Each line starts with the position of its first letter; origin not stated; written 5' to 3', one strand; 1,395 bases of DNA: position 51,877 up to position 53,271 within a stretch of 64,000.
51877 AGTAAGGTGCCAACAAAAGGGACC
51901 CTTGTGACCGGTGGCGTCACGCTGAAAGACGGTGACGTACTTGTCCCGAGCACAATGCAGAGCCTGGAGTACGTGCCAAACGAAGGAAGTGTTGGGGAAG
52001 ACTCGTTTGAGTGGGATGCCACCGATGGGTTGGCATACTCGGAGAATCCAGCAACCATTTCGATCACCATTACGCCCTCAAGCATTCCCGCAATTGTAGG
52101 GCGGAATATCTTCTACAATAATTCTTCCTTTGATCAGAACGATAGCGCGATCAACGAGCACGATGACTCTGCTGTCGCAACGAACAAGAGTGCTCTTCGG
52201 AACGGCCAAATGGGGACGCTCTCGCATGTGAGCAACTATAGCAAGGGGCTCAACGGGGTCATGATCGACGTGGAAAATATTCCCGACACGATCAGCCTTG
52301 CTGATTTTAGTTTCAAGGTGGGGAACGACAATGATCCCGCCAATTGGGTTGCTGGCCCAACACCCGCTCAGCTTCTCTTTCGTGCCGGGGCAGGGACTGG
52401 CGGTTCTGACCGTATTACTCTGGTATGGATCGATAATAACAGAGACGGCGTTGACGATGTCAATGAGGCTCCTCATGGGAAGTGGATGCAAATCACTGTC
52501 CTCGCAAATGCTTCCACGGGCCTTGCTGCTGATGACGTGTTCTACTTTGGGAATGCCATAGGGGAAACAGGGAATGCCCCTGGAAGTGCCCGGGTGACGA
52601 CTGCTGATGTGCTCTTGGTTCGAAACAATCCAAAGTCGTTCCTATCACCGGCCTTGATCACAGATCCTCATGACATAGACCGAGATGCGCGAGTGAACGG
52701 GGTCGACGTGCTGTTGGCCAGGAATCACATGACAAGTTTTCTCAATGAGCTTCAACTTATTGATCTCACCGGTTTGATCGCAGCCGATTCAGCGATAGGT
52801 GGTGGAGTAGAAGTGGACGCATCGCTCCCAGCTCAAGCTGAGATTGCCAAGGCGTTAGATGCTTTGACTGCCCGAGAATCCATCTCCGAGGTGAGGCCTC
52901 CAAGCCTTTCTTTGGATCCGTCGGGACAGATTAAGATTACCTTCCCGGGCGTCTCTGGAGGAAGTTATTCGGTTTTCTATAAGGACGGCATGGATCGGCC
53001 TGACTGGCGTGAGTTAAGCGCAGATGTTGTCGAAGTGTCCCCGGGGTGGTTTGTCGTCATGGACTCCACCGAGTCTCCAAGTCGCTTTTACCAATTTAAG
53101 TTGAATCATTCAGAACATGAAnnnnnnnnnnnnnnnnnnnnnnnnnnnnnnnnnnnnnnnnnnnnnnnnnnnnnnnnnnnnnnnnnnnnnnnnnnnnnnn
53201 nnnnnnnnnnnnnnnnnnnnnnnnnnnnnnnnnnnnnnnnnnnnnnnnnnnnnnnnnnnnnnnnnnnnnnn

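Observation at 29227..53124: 23.9-kb single ORF encoding a 7,965-aa secreted giant protein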

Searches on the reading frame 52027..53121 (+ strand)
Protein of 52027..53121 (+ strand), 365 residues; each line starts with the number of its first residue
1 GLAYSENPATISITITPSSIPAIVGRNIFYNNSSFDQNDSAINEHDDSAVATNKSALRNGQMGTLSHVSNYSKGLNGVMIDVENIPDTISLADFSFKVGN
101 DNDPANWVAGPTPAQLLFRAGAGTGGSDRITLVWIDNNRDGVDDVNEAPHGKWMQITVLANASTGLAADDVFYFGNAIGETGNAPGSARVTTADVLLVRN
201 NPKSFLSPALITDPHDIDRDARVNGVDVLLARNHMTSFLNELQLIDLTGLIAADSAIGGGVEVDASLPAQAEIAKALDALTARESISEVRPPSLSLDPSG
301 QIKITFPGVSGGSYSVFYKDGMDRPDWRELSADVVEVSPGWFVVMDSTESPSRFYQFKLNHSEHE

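Call 20: search_solved_structures(query=window:52027-53121:+, max_evalue=1, show_alignments=2)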
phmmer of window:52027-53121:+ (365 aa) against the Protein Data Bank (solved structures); distinct sequences matched with E-value up to 1: 0.

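Call 21: find_homologous_proteins(query=window:52087-53121:+, max_evalue=0.001)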
Query window:52087-53121:+ (345 aa): 341 proteins with E <= 0.001 among 7704 candidates; the best 120 are listed.
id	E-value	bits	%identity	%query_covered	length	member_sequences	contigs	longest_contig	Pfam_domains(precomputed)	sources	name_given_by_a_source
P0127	5.3e-135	468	61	100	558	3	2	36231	-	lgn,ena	-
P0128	7.1e-130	451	61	100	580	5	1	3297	PF00404.25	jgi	jgi:subtilisin-like proprotein convertase family protein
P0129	1.0e-105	372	47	65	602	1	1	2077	PF00404.25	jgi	jgi:hypothetical protein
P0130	9.6e-96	339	45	73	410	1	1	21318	PF11432.14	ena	-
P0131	2.2e-89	318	42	63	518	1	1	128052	-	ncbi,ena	-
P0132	2.2e-85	305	42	65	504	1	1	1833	PF00404.25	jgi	jgi:hypothetical protein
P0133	3.2e-80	288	58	65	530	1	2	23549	-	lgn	-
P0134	3.8e-77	278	48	92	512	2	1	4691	PF17963.8,PF17892.8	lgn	-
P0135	1.9e-73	266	55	67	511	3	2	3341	PF01483.28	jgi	-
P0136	4.4e-66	241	42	88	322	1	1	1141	-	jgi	jgi:hypothetical protein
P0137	9.7e-63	230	51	65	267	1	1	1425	-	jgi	-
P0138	1.4e-62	230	38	99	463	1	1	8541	PF00041.28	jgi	jgi:hypothetical protein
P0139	2.6e-62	229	47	66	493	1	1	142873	PF00932.26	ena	-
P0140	5.1e-62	228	52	65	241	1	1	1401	-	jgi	jgi:hypothetical protein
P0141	5.8e-62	228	51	65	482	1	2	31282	-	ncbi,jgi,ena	-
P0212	2.9e-53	199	38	91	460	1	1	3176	PF00404.25,PF00041.28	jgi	jgi:hypothetical protein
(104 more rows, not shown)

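Call 23: find_encoding_contigs(protein=P0127, flank=10000, max_places=3)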
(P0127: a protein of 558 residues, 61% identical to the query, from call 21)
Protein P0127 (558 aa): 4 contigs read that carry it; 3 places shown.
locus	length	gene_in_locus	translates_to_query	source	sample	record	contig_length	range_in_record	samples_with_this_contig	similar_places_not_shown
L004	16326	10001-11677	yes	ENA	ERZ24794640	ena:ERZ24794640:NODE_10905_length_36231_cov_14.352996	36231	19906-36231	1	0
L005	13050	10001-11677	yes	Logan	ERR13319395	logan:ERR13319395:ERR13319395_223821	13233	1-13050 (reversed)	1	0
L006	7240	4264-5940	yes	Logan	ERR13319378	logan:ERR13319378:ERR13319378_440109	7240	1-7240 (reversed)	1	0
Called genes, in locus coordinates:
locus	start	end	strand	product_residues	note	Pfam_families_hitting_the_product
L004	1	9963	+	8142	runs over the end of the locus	-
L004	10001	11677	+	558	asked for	-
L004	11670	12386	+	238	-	-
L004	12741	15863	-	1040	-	PF07494:Reg_prop (faint), PF24684:Vgb_lyase (faint), PF07495:Y_Y_Y, PF07730:HisKA_3, PF02518:HATPase_c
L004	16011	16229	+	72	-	-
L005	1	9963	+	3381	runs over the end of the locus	?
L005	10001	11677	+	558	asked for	-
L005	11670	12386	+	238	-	-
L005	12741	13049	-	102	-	?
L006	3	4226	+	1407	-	?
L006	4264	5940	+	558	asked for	-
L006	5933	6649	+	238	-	-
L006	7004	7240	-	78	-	?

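Call 32: find_related_loci(query=A1, collection=genome_contigs, flank=6000)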
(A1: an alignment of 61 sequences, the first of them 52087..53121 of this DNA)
Query A1 (345 aa) in genome_contigs; peptide patterns used: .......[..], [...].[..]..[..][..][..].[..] (x = any residue, [..] = any of these).
598 stretches matched a pattern (row limit reached: there are more); 547 encode a relative of the query (tblastn E <= 1e-3); the best 80 are kept; 79 distinct loci.
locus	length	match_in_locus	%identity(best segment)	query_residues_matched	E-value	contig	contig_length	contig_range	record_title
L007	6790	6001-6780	82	1-260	2e-142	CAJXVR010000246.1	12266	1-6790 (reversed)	MAG TPA_asm: uncultured Verrucomicrobia bacterium isolate SRR3933246_bin.8_MetaBAT_v2.12.1_MAG genome assembly, contig:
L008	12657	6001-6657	52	1-227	7e-74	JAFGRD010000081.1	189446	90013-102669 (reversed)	MAG: Pirellulales bacterium isolate Zod_Metabat.813 k87_6009443, whole genome shotgun sequence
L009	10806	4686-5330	52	3-227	9e-72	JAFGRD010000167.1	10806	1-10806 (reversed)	MAG: Pirellulales bacterium isolate Zod_Metabat.813 k87_14506994, whole genome shotgun sequence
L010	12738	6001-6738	46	3-275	7e-71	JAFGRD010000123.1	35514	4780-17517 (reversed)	MAG: Pirellulales bacterium isolate Zod_Metabat.813 k87_9828022, whole genome shotgun sequence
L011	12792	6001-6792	46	3-269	1e-70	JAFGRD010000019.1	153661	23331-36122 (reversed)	MAG: Pirellulales bacterium isolate Zod_Metabat.813 k87_1465709, whole genome shotgun sequence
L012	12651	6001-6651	54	2-229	6e-70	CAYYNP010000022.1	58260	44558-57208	MAG TPA_asm: uncultured Planctomycetaceae bacterium isolate SRP077602_co5_509 genome assembly, contig: NODE_2445_length_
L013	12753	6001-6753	45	3-262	8e-70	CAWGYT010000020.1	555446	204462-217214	MAG: uncultured Planctomycetales bacterium isolate MFD09779.bin.1.123 genome assembly, contig: contig_47787, whole genom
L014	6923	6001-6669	48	3-235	2e-69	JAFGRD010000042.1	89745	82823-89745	MAG: Pirellulales bacterium isolate Zod_Metabat.813 k87_2835279, whole genome shotgun sequence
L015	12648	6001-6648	51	3-225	4e-69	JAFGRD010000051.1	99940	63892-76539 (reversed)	MAG: Pirellulales bacterium isolate Zod_Metabat.813 k87_3606936, whole genome shotgun sequence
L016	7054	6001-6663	48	3-233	6e-69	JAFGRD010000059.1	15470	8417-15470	MAG: Pirellulales bacterium isolate Zod_Metabat.813 k87_4509455, whole genome shotgun sequence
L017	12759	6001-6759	46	2-265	5e-69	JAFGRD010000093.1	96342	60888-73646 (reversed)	MAG: Pirellulales bacterium isolate Zod_Metabat.813 k87_6789115, whole genome shotgun sequence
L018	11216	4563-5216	51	2-229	4e-68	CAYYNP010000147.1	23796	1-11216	MAG TPA_asm: uncultured Planctomycetaceae bacterium isolate SRP077602_co5_509 genome assembly, contig: NODE_10564_length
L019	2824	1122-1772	53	1-229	2e-68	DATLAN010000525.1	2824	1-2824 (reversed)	MAG TPA_asm: Thermoguttaceae bacterium isolate SMAG_U14272 k141_3421868, whole genome shotgun sequence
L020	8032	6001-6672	50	3-234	1e-71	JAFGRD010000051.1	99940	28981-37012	MAG: Pirellulales bacterium isolate Zod_Metabat.813 k87_3606936, whole genome shotgun sequence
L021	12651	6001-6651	51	1-228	2e-67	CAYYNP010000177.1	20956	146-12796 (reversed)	MAG TPA_asm: uncultured Planctomycetaceae bacterium isolate SRP077602_co5_509 genome assembly, contig: NODE_12379_length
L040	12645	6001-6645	49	1-225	5e-65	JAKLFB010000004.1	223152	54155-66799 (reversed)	MAG: Verrucomicrobia bacterium isolate RA.bin147 RA.bin147_4, whole genome shotgun sequence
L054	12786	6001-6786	43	1-271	9e-64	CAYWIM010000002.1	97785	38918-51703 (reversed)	MAG TPA_asm: uncultured Verrucomicrobiota bacterium isolate SRP263991_co5_619 genome assembly, contig: NODE_510_length_9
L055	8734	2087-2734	48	2-227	4e-63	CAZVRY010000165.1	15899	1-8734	MAG TPA_asm: uncultured Verrucomicrobiota bacterium isolate SRP323723_co1_127 genome assembly, contig: NODE_3054_length_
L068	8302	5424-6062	46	3-225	4e-62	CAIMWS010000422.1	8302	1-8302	MAG: uncultured Verrucomicrobia bacterium isolate LaPlata_bin-2736 genome assembly, contig: bin-2736:422/561, whole geno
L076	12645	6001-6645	48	3-217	3e-61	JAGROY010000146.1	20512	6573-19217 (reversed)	MAG: Verrucomicrobiia bacterium isolate HKST-UBA30 2009_33056, whole genome shotgun sequence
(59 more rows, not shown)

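Call 35: predict_structure(alignment_id=A1)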
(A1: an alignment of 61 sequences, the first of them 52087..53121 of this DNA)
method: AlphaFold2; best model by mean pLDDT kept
length: 345 residues; sequences in the alignment: 61
mean_pLDDT: 90.5   pTM: 0.69
mean pLDDT of the five models: 90.5, 90.3, 90.1, 89.8, 89.7
residues with pLDDT >= 90: 275; 70-90: 29; 50-70: 25; < 50: 16
segments of 3 or more residues with pLDDT < 50: 239-247, 263-267
pLDDT, mean of each block of 10 residues (from residue 1): 97 98 97 98 98 98 96 98 97 97 97 95 91 98 97 98 96 98 98 98 98 97 96 60 48 58 49 90 93 94 91 93 91 91 66
secondary structure, 60 per line:
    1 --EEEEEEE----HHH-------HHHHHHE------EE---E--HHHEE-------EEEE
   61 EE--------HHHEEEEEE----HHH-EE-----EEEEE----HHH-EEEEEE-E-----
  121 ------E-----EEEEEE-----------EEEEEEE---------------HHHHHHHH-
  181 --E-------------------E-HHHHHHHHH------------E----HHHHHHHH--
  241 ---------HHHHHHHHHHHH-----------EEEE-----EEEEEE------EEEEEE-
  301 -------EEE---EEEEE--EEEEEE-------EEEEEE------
elements in order: E3-9 H24-29 E57-62 E74-79 E95-99 E108-113 E133-138 E150-156 H172-179 H205-213 H231-238 H250-261 E273-276 E282-287 E294-299 E308-310 E314-318 E321-326 E334-339

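Call 43: search_protein_families(library=pfam, proteins=[L007:1009-1587:+, L004:3292-3870:+], max_evalue=10)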
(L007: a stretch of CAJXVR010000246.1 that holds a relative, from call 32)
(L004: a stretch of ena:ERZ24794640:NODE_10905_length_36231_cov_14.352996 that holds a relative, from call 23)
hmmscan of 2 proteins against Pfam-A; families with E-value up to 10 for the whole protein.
L007:1009-1587:+ (193 aa): 1 family
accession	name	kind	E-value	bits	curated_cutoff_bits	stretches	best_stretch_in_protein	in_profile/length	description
PF10144.15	SMP_2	-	0.14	12.3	28.9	1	117-154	112-149/159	Bacterial virulence factor haemolysin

L004:3292-3870:+ (193 aa): 3 families
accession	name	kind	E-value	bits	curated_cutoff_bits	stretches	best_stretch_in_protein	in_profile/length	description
PF00754.31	F5_F8_type_C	-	0.14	12.7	28.2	1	43-82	2-41/127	F5/8 type C domain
PF00055.23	Laminin_N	-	0.22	11.4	25.9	1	46-112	47-114/233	Laminin N-terminal (Domain VI)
PF22719.1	SNaCT12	-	0.25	11.6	27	1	130-189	37-92/174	Short NACHT-associated C-Terminal domain, family 12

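Call 44: search_protein_families(library=pfam, proteins=[L004:11670-12383:+], max_evalue=10)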
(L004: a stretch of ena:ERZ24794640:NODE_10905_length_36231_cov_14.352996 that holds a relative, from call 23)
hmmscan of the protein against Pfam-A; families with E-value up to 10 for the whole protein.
L004:11670-12383:+ (238 aa): 1 family
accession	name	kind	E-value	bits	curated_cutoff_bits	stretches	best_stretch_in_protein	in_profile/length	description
PF07589.16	PEP-CTERM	-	0.05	14.2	20.7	1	205-229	1-24/24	PEP-CTERM motif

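Call 71: search_protein_families(library=pfam, alignment_id=A1, max_evalue=0.01)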
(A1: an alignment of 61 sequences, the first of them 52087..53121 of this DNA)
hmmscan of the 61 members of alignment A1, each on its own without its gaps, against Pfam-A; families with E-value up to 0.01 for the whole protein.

A. member 1, window:52087-53121:+ (345 aa): 0 families

B. families by the number of members that match (of 61 scanned): 21 families
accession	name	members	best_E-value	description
PF00404.24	Dockerin_1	7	3.4e-06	Dockerin type I domain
PF00041.27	fn3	5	2.6e-07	Fibronectin type III domain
PF01483.27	P_proprotein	2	7.9e-06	Proprotein convertase P-domain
PF16656.11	Pur_ac_phosph_N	2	0.0037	Purple acid Phosphatase, N-terminal domain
PF10179.15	NDNF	2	0.0083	Neuron-derived neurotrophic factor, first Fn(III) domain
PF17963.7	Big_9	1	2.1e-12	Bacterial Ig domain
PF00932.25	LTD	1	3.7e-11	Lamin Tail Domain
PF17892.7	Cadherin_5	1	5.2e-08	Cadherin-like domain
PF11432.13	DUF3197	1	2.3e-06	Protein of unknown function (DUF3197)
PF18911.6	PKD_4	1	1.7e-05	PKD domain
PF05593.20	RHS_repeat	1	4.2e-05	RHS Repeat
PF12768.13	Rax2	1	0.00012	Rax2 C-terminal beta propeller domain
PF14008.11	Metallophos_C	1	0.00013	Iron/zinc purple acid phosphatase-like protein C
PF25312.1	Allergen_Asp_f_4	1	0.00022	Allergen Asp f 4-like domain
PF00801.26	PKD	1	0.0008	PKD domain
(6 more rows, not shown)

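Call 74: fold_search(model_id=the predicted structure, library=pdb)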
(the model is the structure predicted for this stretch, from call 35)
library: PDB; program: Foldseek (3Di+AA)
matches with E <= 10: 1874; with E <= 0.001: 0
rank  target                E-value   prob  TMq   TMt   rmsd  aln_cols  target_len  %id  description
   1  6qn8_C                6.2e-03  0.25  0.14  0.18  17.6       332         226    8  Structure of bovine anti-RSV Fab B13 (released 2019-05-29)
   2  6qn8_G                7.8e-03  0.28  0.14  0.19  18.0       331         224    8  Structure of bovine anti-RSV Fab B13 (released 2019-05-29)
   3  6qn8_J                1.4e-02  0.21  0.14  0.19  18.1       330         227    9  Structure of bovine anti-RSV Fab B13 (released 2019-05-29)
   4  6qn8_E                1.5e-02  0.21  0.14  0.19  17.9       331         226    8  Structure of bovine anti-RSV Fab B13 (released 2019-05-29)
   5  7sg0_B                1.6e-02  0.93  0.14  0.25  11.0       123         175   15  W316 TCR in complex with HLA-DQ2-omega1 (released 2022-02-23)
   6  7u0c_C                1.7e-02  0.30  0.14  0.21  16.5       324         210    8  Crystal structure of broadly neutralizing antibody HEPC3.4 (released 2022-06-08)
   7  2iam_B                1.9e-02  0.87  0.14  0.24  11.8       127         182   14  Structural basis for recognition of mutant self by a tumor-specific, MHC class II-restricted TCR (released 2007-04-03)
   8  4e41_G                1.9e-02  0.84  0.14  0.23  11.8       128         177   16  Structural basis for the recognition of mutant self by a tumor-specific, MHC class II-restricted T cell receptor G4 (released 2012-08-29)
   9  2y23                  1.9e-02  0.51  0.16  0.18  18.7       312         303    8  CRYSTAL STRUCTURE OF THE MYOMESIN DOMAINS MY9-MY11 (released 2011-12-21)
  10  2seb_B                2.1e-02  0.82  0.13  0.21  11.0       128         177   12  X-RAY CRYSTAL STRUCTURE OF HLA-DR4 COMPLEXED WITH A PEPTIDE FROM HUMAN COLLAGEN II (released 1998-01-28)
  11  9eji_B                2.1e-02  0.75  0.13  0.21  12.2       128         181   15  Peptide-independent T cell receptor recognition of HLA-DQ2 (released 2025-03-26)
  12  4y19_B                2.4e-02  0.69  0.15  0.24  14.9       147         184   14  immune complex (released 2015-09-23)
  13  5y91_A                2.5e-02  0.41  0.14  0.17  14.4       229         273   13  The structure of the MHC class I molecule of bony fishes provides insights into the conserved nature of the antigen-pr (released 2017-09-20)
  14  6qna_C                2.5e-02  0.18  0.14  0.19  18.1       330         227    8  Structure of bovine anti-RSV hybrid Fab B13HC-B4LC (released 2019-05-29)
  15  6qn8_A                2.7e-02  0.15  0.14  0.18  18.1       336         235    9  Structure of bovine anti-RSV Fab B13 (released 2019-05-29)
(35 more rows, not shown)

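Call 83: search_protein_families(library=pfam, proteins=[L040:1-6969:+, L054:1-7014:+, L055:2-2737:+, L068:3633-6077:+, L076:5707-7050:+, L004:10001-11674:+], max_evalue=0.0001)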
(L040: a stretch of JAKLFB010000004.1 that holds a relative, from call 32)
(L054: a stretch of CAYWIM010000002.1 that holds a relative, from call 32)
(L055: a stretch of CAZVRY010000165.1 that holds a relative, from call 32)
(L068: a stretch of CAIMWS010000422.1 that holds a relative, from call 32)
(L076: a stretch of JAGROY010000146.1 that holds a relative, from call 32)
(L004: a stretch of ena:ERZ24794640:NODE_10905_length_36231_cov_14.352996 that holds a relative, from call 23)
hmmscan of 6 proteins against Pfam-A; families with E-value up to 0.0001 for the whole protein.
L040:1-6969:+ (2323 aa): 5 families
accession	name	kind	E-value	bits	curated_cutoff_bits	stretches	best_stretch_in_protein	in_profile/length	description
PF17963.7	Big_9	-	3.3e-36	124.5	23.6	3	510-592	1-80/89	Bacterial Ig domain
PF17892.7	Cadherin_5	-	1.3e-27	95.9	26.5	3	510-593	2-88/98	Cadherin-like domain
PF17803.7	Cadherin_4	-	1.2e-26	93.5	25.1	3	501-570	1-71/71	Bacterial cadherin-like domain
PF12951.13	PATR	-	3.9e-16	59.2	27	2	1499-1528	1-30/30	Passenger-associated-transport-repeat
PF13229.12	Beta_helix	-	1.6e-06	28.3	25.9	0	907-1004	2-93/158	Right handed beta helix region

L054:1-7014:+ (2338 aa): 4 families
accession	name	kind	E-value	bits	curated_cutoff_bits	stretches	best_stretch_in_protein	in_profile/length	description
PF17963.7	Big_9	-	4.6e-35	120.8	23.6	3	321-407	1-88/89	Bacterial Ig domain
PF17803.7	Cadherin_4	-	1e-28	100.1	25.1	3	499-568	3-71/71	Bacterial cadherin-like domain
PF17892.7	Cadherin_5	-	8.4e-28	96.5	26.5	3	509-591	3-88/98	Cadherin-like domain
PF12951.13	PATR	-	1.6e-15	57.2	27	2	1499-1528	1-30/30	Passenger-associated-transport-repeat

L055:2-2737:+ (912 aa): 1 family
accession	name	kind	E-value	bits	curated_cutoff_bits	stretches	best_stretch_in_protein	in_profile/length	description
PF00188.32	CAP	-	7.7e-07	30.4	21.1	1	201-297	4-96/117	Cysteine-rich secretory protein family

L068:3633-6077:+ (815 aa): 4 families
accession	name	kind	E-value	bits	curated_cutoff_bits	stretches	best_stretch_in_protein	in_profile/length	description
PF13540.12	RCC1_2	-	5.9e-115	373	22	12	461-490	1-30/30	Regulator of chromosome condensation (RCC1) repeat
PF25390.1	WD40_RLD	-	4.4e-90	303.1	150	4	190-375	33-278/363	RCC1-like domain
PF00415.24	RCC1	-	7.3e-15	55.7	21.7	0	129-165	1-50/50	Regulator of chromosome condensation (RCC1) repeat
PF13953.12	PapC_C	-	5e-05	23.4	27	0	440-455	46-61/66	PapC C-terminal domain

L076:5707-7050:+ (448 aa): 0 families

L004:10001-11674:+ (558 aa): 2 families
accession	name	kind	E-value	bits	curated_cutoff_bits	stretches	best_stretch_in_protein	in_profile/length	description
PF01483.27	P_proprotein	-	7.9e-06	26.3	21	0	162-203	44-85/86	Proprotein convertase P-domain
PF00404.24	Dockerin_1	-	4.6e-05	24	22.9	0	382-427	9-55/57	Dockerin type I domain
